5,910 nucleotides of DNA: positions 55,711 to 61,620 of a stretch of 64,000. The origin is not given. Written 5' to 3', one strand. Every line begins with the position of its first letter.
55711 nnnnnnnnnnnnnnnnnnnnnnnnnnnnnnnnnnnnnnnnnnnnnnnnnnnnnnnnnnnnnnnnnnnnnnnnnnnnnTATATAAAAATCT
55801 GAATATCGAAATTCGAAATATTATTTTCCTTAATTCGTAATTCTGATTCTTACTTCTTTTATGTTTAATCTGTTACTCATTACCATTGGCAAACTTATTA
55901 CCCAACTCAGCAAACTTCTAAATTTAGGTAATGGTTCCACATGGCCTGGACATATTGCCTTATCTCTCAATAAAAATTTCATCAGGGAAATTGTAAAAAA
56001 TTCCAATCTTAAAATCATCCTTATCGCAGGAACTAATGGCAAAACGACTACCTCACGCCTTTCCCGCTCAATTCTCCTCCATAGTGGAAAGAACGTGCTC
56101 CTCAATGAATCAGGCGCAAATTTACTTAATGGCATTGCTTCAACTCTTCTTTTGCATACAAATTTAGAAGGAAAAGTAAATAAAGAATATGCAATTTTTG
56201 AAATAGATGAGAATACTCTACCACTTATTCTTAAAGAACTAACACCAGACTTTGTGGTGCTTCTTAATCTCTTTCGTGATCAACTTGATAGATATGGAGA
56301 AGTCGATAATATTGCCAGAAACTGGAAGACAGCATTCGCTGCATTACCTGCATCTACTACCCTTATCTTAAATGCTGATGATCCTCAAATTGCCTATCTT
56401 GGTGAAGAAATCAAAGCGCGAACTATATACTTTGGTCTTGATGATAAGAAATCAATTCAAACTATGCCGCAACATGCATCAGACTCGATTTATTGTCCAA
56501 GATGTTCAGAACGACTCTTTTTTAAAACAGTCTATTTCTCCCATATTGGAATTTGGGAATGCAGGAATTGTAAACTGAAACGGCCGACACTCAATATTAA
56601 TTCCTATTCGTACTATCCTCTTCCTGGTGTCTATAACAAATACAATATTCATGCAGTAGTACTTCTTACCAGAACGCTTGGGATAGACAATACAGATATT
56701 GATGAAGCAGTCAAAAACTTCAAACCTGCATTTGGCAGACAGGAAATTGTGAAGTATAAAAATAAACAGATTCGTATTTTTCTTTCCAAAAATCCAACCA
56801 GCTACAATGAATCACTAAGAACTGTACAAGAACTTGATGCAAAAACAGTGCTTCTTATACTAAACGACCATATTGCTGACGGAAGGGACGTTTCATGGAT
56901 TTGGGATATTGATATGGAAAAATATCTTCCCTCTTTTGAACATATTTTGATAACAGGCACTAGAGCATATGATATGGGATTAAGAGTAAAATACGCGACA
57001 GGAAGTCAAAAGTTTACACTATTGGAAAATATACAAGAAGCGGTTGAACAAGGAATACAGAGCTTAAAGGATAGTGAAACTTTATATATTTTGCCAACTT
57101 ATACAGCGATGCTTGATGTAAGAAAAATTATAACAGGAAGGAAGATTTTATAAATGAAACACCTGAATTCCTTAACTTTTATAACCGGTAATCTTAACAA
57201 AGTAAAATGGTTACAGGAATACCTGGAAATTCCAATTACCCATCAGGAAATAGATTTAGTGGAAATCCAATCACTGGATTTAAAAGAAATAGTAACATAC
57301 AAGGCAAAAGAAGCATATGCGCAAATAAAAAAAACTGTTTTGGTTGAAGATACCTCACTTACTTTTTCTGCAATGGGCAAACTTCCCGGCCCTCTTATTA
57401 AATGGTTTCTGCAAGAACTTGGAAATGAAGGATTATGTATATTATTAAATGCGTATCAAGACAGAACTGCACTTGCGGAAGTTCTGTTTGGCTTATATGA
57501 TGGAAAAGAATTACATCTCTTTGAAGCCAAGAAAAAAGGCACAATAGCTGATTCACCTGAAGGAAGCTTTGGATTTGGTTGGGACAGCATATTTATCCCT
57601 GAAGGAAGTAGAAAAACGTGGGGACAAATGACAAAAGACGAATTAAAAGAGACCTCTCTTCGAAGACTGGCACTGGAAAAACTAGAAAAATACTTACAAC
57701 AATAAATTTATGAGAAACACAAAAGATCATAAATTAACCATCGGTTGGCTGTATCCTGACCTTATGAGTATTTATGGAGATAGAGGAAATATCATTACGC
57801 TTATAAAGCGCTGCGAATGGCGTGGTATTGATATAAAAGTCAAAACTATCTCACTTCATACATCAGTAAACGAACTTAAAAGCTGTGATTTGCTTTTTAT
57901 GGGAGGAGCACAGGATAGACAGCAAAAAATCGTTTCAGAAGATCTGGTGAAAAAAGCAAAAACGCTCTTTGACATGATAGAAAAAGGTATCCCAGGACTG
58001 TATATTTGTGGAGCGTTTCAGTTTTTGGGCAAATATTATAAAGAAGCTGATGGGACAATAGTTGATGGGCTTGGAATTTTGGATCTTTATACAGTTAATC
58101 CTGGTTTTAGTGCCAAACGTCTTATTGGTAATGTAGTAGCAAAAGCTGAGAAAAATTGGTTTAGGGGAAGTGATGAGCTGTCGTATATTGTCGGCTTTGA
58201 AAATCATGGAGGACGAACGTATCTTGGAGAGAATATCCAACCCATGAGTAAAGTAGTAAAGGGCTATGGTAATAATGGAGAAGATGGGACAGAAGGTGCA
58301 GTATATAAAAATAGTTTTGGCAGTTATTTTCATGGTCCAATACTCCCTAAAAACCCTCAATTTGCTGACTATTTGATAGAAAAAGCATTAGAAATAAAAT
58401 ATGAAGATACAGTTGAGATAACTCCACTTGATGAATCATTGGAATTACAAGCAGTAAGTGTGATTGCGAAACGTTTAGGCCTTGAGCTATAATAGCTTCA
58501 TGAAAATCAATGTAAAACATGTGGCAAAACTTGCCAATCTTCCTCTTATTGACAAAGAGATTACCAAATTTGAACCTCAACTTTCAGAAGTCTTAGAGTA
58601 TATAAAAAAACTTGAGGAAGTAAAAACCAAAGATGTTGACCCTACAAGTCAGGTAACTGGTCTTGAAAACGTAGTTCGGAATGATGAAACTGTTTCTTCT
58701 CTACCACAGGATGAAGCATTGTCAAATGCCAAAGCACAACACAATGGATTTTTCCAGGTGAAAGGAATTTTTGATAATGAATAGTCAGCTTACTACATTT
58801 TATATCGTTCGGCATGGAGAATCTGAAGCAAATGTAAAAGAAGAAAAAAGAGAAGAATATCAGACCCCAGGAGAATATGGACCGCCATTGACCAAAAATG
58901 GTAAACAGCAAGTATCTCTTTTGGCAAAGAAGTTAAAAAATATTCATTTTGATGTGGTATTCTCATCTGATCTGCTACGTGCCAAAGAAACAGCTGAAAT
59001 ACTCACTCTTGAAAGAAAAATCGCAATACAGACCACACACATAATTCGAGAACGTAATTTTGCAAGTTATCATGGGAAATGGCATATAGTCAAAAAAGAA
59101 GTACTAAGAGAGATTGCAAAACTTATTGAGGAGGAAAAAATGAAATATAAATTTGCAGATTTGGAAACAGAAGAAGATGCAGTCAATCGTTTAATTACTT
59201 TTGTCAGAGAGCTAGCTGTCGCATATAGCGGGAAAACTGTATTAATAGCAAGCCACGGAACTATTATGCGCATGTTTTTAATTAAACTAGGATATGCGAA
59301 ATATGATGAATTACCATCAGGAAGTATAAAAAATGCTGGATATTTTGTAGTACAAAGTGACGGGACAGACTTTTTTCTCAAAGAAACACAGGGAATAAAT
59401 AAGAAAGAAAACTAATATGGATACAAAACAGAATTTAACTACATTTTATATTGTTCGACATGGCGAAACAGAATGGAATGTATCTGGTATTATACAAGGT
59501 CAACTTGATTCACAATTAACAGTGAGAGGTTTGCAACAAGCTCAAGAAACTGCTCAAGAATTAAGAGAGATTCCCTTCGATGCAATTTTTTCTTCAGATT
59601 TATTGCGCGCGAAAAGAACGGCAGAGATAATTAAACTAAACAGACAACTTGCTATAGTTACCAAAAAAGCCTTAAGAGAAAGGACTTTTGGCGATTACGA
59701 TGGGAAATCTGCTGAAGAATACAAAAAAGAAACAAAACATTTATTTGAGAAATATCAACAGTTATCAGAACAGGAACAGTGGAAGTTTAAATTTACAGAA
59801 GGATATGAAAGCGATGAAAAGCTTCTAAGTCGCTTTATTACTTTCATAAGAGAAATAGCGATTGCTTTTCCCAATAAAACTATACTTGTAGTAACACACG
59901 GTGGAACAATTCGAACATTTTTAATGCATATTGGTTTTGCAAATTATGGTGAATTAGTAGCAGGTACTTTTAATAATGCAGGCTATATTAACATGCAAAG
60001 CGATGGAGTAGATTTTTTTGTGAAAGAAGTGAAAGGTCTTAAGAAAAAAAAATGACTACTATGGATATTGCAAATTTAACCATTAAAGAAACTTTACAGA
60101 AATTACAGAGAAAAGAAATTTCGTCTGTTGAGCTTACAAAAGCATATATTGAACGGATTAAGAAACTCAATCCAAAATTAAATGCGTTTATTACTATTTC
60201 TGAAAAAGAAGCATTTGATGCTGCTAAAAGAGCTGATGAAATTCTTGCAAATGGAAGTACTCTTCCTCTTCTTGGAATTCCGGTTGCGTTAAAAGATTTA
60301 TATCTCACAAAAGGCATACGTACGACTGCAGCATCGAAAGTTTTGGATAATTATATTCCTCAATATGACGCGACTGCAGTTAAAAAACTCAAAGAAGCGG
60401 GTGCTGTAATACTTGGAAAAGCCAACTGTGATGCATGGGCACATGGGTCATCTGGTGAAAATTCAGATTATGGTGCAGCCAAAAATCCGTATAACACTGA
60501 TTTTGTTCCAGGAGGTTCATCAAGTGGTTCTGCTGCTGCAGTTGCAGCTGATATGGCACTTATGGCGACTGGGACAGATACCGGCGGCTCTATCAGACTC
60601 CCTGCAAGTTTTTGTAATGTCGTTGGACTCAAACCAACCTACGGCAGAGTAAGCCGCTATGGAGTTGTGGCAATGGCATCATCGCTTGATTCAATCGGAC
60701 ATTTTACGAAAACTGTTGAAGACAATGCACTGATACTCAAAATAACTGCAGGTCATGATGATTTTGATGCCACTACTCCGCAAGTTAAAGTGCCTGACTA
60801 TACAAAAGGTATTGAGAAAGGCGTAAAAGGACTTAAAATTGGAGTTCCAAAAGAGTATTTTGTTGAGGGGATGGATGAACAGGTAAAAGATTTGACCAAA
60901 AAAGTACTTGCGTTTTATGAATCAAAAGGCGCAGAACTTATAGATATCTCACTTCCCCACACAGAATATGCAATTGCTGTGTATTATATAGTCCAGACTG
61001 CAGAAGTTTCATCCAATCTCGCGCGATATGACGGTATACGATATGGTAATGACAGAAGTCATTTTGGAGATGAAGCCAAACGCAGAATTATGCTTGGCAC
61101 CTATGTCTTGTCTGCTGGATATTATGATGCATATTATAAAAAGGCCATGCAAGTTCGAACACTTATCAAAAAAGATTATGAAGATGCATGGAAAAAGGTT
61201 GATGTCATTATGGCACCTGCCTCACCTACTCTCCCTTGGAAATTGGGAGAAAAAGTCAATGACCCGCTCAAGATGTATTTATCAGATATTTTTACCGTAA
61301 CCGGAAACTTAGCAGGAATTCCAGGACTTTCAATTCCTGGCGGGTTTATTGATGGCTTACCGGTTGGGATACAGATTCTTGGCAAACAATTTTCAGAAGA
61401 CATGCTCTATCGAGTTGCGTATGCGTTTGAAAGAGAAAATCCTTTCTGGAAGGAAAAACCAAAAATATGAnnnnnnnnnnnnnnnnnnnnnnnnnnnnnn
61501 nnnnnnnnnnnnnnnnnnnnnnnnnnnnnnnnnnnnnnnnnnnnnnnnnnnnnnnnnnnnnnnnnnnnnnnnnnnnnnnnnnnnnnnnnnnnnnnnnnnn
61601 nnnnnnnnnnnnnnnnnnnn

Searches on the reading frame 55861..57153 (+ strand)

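Call 103: search_protein_families(library=pfam, proteins=[window:55861-57153:+], max_evalue=0.0001)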
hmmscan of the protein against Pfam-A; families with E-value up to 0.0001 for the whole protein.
window:55861-57153:+ (430 aa): 2 families
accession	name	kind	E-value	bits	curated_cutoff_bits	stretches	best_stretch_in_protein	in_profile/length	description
PF08353.15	MurT_C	-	1.2e-30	106.2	25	1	308-417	1-110/110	MurT ligase C-terminal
PF08245.18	Mur_ligase_M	-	9e-20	71.9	24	1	55-267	1-197/200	Mur ligase middle domain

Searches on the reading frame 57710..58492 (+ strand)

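Call 103: search_protein_families(library=pfam, proteins=[window:57710-58492:+], max_evalue=0.0001)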
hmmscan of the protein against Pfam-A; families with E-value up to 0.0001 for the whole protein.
window:57710-58492:+ (260 aa): 1 family
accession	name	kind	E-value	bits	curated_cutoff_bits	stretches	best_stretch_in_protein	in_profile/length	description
PF07685.20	GATase_3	-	1.5e-37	129.6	27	1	10-215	1-195/196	CobB/CobQ-like glutamine amidotransferase domain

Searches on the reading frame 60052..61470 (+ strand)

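Call 103: search_protein_families(library=pfam, proteins=[window:60052-61470:+], max_evalue=0.0001)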
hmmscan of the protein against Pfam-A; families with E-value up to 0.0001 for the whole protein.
window:60052-61470:+ (472 aa): 1 family
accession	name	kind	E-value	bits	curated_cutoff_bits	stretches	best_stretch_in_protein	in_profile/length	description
PF01425.27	Amidase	-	4e-143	478.1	27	1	27-452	1-444/445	Amidase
